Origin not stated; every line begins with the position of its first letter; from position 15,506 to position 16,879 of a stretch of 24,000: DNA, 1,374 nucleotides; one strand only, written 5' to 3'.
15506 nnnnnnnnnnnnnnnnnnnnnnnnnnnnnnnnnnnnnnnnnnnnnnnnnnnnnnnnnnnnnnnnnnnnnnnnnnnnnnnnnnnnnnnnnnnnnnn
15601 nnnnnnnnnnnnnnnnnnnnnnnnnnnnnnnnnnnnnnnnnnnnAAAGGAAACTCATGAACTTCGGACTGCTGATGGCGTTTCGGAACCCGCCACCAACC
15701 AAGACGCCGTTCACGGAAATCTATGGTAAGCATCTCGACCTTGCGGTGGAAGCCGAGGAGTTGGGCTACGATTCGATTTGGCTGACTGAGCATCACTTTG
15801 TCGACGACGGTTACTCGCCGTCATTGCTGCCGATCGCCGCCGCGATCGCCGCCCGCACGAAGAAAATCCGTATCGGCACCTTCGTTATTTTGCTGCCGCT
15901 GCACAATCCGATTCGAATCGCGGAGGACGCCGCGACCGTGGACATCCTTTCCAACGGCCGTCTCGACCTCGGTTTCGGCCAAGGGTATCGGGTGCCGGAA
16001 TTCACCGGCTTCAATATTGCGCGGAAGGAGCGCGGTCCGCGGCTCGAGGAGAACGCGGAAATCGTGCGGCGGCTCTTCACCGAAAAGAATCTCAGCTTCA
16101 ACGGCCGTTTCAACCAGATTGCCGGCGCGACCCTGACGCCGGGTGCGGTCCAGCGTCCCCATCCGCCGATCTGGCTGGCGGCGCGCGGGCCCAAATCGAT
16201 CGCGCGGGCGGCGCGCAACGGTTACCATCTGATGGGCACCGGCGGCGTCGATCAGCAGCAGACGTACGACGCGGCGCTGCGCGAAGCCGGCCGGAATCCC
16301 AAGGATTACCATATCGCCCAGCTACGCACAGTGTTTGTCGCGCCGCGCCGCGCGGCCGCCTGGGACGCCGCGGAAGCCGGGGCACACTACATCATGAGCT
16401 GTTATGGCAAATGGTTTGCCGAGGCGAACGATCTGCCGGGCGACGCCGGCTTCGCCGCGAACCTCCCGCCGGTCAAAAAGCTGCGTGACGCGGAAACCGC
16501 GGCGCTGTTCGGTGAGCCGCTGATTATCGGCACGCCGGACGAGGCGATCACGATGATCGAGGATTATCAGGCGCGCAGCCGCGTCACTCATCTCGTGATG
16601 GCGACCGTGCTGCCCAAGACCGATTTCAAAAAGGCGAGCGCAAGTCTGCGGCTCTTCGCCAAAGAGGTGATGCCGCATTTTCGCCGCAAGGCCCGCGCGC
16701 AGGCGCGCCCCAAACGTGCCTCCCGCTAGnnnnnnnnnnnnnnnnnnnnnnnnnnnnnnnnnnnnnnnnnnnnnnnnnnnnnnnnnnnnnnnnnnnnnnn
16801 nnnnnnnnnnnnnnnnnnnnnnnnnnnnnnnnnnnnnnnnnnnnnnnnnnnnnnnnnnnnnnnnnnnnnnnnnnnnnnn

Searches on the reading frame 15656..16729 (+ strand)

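Call 28: search_protein_families(library=pfam, proteins=[window:15656-16729:+], max_evalue=0.00001)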
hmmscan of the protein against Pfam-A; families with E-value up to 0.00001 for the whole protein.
window:15656-16729:+ (357 aa): 1 family
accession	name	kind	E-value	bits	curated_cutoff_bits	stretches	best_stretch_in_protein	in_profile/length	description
PF00296.26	Bac_luciferase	-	3.4e-65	220.9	27.9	1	1-306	1-309/314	Luciferase-like monooxygenase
